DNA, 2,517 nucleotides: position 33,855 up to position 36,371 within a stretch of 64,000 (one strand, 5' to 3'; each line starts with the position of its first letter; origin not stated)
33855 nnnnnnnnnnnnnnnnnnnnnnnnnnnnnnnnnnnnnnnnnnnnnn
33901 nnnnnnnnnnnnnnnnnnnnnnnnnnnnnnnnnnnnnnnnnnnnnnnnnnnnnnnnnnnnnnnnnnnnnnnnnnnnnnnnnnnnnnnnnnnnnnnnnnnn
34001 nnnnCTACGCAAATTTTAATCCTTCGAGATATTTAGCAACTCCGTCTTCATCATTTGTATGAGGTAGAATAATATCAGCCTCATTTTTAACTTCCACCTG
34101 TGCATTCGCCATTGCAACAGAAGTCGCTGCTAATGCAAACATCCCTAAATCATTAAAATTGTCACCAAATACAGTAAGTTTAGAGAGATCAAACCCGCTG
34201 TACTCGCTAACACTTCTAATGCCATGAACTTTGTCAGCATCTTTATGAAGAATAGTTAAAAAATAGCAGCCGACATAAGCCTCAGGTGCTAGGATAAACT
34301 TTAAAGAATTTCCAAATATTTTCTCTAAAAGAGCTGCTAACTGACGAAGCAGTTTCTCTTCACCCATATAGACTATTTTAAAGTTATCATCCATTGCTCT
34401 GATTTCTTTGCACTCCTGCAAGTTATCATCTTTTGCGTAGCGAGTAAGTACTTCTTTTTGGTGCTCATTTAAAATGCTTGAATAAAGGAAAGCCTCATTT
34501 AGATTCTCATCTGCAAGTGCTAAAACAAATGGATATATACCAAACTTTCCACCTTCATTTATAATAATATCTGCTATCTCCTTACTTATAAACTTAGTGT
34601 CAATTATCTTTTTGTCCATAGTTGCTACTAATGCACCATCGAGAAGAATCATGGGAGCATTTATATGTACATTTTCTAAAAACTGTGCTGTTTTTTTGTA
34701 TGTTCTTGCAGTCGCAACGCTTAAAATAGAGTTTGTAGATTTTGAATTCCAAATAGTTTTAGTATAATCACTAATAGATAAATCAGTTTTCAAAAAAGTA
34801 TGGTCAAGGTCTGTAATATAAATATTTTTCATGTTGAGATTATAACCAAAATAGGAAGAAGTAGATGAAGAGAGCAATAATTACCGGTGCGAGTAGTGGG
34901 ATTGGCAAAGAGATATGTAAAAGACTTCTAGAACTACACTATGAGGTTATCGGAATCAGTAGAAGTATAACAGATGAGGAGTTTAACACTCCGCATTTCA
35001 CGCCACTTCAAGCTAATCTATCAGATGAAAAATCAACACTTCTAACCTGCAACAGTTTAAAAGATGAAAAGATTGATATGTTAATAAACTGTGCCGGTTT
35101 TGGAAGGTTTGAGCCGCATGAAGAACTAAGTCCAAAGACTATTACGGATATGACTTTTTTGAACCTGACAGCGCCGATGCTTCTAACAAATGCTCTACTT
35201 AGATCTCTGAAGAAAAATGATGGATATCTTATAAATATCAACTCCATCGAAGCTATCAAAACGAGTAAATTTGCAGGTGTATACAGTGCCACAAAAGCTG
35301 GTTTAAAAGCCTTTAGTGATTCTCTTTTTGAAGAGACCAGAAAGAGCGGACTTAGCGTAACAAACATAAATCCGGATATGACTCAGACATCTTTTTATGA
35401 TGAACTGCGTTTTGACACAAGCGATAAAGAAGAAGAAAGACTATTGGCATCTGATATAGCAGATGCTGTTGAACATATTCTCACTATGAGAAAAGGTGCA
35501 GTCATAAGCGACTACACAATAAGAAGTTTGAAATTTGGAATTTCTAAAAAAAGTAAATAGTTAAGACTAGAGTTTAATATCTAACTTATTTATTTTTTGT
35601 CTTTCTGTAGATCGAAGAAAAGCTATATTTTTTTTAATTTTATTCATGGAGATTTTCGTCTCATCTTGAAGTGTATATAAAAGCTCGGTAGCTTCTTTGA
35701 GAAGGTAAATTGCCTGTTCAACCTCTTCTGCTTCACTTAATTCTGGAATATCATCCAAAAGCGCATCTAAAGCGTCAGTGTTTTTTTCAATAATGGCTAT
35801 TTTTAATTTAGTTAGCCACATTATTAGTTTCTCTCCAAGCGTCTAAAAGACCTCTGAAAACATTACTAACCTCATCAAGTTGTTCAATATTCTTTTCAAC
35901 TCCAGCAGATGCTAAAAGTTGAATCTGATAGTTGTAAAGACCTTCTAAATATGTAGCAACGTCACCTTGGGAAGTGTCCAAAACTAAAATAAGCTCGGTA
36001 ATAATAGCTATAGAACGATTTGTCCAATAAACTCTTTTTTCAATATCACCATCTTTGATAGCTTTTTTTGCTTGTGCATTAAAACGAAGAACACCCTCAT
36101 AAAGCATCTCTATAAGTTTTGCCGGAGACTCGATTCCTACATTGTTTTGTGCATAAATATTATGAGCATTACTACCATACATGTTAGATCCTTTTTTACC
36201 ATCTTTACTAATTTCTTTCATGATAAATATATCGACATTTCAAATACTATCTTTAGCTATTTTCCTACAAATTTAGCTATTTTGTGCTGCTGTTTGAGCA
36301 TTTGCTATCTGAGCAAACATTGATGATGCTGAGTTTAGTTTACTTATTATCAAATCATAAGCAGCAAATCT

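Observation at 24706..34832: Complete, apparently periplasm-first peptidoglycan-recycling system (NagZ-amidase, SSS importer, AnmK, AmgK, MurU, MltB) in a Campylobacterota genome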

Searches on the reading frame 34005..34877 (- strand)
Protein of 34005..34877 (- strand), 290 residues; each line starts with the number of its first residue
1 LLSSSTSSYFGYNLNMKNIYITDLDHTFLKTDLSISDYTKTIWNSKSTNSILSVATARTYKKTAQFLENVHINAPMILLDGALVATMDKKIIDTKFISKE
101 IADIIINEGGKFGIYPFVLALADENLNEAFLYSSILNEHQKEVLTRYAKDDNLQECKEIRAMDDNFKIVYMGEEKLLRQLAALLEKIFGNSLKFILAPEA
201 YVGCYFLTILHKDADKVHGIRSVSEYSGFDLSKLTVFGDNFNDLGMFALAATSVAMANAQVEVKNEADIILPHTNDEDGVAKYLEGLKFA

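Call 3: search_protein_families(library=pfam, proteins=[window:34005-34877:-])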
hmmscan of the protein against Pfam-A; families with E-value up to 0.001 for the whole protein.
window:34005-34877:- (290 aa): 2 families
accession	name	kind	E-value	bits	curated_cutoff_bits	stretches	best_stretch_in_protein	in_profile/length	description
PF08282.18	Hydrolase_3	-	4.2e-41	141.8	20.9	1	21-284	2-255/255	haloacid dehalogenase-like hydrolase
PF05116.19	S6PP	-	5.3e-13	49.6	20.3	2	163-263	115-214/247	Sucrose-6F-phosphate phosphohydrolase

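Call 4: search_protein_families(library=ncbifam, proteins=[window:34005-34877:-])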
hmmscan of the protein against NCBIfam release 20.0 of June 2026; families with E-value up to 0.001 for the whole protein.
window:34005-34877:- (290 aa): 14 families
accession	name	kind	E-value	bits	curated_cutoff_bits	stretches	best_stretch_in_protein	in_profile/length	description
TIGR00099.1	Cof-subfamily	subfamily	3.4e-35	121.8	137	1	20-284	2-256/256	Cof-type HAD-IIB family hydrolase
NF007806.0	PRK10513.1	equivalog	3.9e-18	65.8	273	1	204-285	185-265/270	sugar-phosphatase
TIGR01484.1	HAD-SF-IIB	subfamily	1.3e-16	61.3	41.8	1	21-256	3-221/221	HAD-IIB family hydrolase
TIGR01487.1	Pglycolate_arch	equivalog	1.8e-15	57.4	122.75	1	136-277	70-209/215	phosphoglycolate phosphatase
NF008213.0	PRK10976.1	equivalog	2.2e-15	56.9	386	1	17-286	2-262/266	sugar/pyridoxal phosphate phosphatase YigL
NF045966.1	YcsE_rel_Pase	equivalog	3.3e-15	56.3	220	1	19-289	4-264/265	YcsE-related riboflavin metabolism phosphatase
TIGR01482.1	SPP-subfamily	subfamily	1e-13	51.4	107.15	1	205-272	139-206/225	sucrose-phosphate phosphatase subfamily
NF007821.0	PRK10530.1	equivalog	3.6e-13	49.4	274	1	21-284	7-267/272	pyridoxal phosphatase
NF002245.0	PRK01158.1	equivalog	5.9e-13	48.7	198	1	204-286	146-227/233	phosphoglycolate phosphatase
NF011705.0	PRK15126.1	equivalog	4.7e-12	45.8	336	1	17-284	2-258/272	HMP-PP phosphatase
TIGR02471.1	sucr_syn_bact_C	equivalog_domain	3.3e-09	36.6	209.75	1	163-264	110-208/236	sucrose-phosphate synthase, sucrose phosphatase-like domain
TIGR01488.1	HAD-SF-IB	subfamily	2e-06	27.9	45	1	133-250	57-177/177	HAD-IB family phosphatase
TIGR01485.1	SPP_plant-cyano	equivalog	7.5e-05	22.4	183.65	0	163-263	117-216/249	sucrose-phosphate phosphatase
TIGR01670.1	KdsC-phosphatas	subfamily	0.00032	20.7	106.95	0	214-285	75-146/154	3-deoxy-D-manno-octulosonate 8-phosphate phosphatase, YrbI family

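Call 68: search_solved_structures(query=window:34005-34877:-, max_evalue=0.00001)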
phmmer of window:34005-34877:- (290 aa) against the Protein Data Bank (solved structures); distinct sequences matched with E-value up to 0.00001: 12.
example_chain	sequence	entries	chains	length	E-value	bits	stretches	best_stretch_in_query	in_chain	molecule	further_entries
1nf2_A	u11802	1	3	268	1.3e-13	54.1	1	18-286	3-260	phosphatase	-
3pgv_A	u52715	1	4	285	8.5e-11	44.9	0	208-287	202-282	haloacid dehalogenase-like hydrolase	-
3niw_A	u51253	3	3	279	2.9e-10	43.1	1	205-286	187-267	Haloacid dehalogenase-like hydrolase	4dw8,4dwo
1rkq_A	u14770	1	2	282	4.3e-10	42.6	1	21-285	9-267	Hypothetical protein yidA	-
3dnp_A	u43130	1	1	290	4.1e-09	39.3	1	207-283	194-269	Stress response protein yhaX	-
2pq0_A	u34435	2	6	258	9.2e-08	34.9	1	209-280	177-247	Hypothetical conserved protein GK1056 | Hypothetical conserved protein, GK1056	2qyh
3l7y_A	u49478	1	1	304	1.1e-07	34.7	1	17-284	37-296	Putative uncharacterized protein smu.1108c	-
4qjb_A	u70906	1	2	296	1.2e-07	34.5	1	18-280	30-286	Haloacid dehalogenase-like hydrolase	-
4zev_A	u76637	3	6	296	9.7e-07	31.5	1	19-280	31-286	PfHAD1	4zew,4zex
1ymq_A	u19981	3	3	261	1.8e-06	30.7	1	206-285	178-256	sugar-phosphate phosphatase BT4131 | Putative uncharacterized protein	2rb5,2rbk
2rar_A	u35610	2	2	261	1.8e-06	30.7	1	206-285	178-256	Putative uncharacterized protein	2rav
1nrw_A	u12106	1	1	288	2.5e-06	30.2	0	212-285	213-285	hypothetical protein, haloacid dehalogenase-like hydrolase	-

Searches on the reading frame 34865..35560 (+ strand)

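Call 105: search_protein_families(library=ncbifam, proteins=[window:34865-35560:+], max_evalue=0.00001)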
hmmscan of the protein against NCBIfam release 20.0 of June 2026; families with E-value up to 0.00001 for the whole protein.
window:34865-35560:+ (231 aa): 166 families (the best 25 are shown)
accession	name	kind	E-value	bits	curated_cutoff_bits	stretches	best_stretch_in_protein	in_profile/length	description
NF006073.0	PRK08219.1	equivalog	1.6e-34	119.6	218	1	1-221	3-224/227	SDR family oxidoreductase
NF005594.0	PRK07326.1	equivalog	5e-31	108.1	271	1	2-220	7-230/237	SDR family oxidoreductase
NF004823.0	PRK06179.1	subfamily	7.2e-30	104.3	310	1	3-181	7-187/271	oxidoreductase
NF006565.0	PRK09072.1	equivalog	1.4e-27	96.9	238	1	2-180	6-191/265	SDR family oxidoreductase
NF005672.0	PRK07454.1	equivalog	2.1e-26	92.6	234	1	1-219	6-234/241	SDR family oxidoreductase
NF004826.0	PRK06182.1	subfamily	2.7e-25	89.2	305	1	2-179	5-186/274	oxidoreductase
NF005806.0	PRK07666.1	equivalog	3.1e-25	88.8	286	1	2-218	8-233/239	3-ketoacyl-ACP reductase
NF047420.2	EF_P_mod_YmfI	equivalog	7.6e-24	84.7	238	1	4-192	2-197/236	elongation factor P 5-aminopentanone reductase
NF009464.0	PRK12824.1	subfamily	2.4e-23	83.1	269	1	2-192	3-204/245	3-oxoacyl-ACP reductase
NF004284.0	PRK05693.1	equivalog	3.6e-23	82.5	326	1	1-195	1-193/274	SDR family oxidoreductase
NF006114.0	PRK08263.1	subfamily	1.8e-22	79.9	290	1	5-179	7-188/280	short chain dehydrogenase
NF005753.0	PRK07577.1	equivalog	2.7e-22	79.5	310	1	2-195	4-193/237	SDR family oxidoreductase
NF005893.0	PRK07856.1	equivalog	5.1e-22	78.4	255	1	2-176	10-185/255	SDR family oxidoreductase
NF005559.1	PRK07231.1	subfamily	8.2e-22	77.9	215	1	2-195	5-208/249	glucose 1-dehydrogenase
NF004824.0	PRK06180.1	subfamily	3.5e-21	75.6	298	1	2-177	5-187/279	oxidoreductase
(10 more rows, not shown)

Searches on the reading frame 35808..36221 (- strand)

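Call 105: search_protein_families(library=ncbifam, proteins=[window:35808-36221:-], max_evalue=0.00001)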
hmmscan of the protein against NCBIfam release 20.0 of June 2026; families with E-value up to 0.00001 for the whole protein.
window:35808-36221:- (137 aa): 1 family
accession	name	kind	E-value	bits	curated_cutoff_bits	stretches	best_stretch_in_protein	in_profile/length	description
TIGR00208.1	fliS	equivalog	1.5e-35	122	53.75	1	14-132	1-120/124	flagellar export chaperone FliS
